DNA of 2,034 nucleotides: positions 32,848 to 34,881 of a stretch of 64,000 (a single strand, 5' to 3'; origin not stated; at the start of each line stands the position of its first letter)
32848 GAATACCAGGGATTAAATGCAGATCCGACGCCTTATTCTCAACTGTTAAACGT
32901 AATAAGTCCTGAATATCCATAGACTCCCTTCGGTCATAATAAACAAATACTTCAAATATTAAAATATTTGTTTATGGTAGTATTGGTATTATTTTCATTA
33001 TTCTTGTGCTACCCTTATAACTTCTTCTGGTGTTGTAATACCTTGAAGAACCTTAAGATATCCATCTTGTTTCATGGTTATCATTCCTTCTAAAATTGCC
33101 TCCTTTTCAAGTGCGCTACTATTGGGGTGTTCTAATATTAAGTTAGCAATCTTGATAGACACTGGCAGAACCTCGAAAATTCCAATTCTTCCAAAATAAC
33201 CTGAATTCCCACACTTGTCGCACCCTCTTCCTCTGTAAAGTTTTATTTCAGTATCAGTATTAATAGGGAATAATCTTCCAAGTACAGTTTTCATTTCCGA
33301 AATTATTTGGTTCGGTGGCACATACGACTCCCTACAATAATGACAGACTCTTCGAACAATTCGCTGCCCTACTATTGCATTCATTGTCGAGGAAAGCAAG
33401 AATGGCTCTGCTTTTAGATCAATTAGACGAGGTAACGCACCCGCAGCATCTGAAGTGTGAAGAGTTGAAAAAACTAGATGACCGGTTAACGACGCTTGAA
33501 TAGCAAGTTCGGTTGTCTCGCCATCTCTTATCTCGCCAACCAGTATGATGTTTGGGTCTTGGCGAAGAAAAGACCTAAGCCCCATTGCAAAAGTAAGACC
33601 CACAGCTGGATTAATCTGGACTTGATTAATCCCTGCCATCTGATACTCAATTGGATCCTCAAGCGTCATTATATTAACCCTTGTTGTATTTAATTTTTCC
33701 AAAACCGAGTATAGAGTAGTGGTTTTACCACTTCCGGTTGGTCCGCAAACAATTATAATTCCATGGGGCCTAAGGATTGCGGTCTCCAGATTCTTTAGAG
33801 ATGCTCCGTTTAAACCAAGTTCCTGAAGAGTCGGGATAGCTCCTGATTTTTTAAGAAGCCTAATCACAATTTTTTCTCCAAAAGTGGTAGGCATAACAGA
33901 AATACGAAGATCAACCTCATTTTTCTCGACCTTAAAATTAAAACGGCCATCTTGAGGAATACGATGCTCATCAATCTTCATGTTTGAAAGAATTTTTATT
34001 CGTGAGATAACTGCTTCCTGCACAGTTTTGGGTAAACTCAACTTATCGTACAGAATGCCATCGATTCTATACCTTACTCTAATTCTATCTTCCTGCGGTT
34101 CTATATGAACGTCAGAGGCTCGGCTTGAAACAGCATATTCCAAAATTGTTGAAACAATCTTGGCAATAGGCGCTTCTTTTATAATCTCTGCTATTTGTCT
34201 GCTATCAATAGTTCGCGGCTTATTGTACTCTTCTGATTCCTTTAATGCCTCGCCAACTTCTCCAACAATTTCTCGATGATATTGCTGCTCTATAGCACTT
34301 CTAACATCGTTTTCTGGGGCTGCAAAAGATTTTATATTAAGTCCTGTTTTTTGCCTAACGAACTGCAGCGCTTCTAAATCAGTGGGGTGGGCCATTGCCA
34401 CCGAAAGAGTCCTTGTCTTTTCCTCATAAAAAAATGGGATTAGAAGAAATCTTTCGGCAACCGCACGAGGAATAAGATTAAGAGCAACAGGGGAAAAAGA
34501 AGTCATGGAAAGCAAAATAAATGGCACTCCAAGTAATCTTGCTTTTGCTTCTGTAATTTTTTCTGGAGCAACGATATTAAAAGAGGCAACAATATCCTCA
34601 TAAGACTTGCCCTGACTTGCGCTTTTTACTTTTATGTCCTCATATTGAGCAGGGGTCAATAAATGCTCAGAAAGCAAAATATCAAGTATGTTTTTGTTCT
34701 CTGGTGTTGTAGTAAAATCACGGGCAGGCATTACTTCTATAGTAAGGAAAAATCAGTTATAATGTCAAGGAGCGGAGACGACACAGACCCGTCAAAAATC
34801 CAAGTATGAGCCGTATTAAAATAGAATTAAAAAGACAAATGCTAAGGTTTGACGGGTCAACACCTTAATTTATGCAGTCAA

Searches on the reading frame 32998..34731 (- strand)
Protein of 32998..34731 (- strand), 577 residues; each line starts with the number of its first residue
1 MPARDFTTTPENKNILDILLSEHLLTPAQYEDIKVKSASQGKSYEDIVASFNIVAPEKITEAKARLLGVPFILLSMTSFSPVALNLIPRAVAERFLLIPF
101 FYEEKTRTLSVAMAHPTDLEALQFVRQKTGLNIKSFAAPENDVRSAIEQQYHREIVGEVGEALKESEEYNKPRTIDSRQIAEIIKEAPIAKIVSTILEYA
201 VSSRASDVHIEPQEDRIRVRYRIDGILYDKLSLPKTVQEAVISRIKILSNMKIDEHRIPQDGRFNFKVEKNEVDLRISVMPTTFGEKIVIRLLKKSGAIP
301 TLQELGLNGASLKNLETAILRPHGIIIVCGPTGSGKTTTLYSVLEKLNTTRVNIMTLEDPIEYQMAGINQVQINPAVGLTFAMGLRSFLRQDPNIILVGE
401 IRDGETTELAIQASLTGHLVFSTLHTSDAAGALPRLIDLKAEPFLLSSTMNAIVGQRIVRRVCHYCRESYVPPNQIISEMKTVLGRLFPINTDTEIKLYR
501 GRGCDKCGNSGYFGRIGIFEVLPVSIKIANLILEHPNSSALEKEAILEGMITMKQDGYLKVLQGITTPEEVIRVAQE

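Call 60: search_protein_families(library=pfam, proteins=[window:32998-34731:-], max_evalue=0.01)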
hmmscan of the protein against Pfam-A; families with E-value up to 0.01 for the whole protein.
window:32998-34731:- (577 aa): 6 families
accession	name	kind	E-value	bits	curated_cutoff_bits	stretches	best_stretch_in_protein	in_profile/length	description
PF00437.27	T2SSE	-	3.5e-126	421.3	24.9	1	185-573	4-370/370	Type II/IV secretion system protein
PF05157.20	MshEN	-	7.4e-15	55.2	23.1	1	67-154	1-87/90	MshEN domain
PF13401.12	AAA_22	-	7.5e-05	23.5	27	1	323-356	5-40/130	AAA domain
PF20720.3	nSTAND3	-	0.00096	19.3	27.2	1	319-360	13-54/155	Novel STAND NTPase 3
PF13671.12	AAA_33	-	0.0055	17.5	27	0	326-353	2-29/143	AAA domain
PF13173.12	AAA_14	-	0.0062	17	27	0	324-366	3-46/129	AAA domain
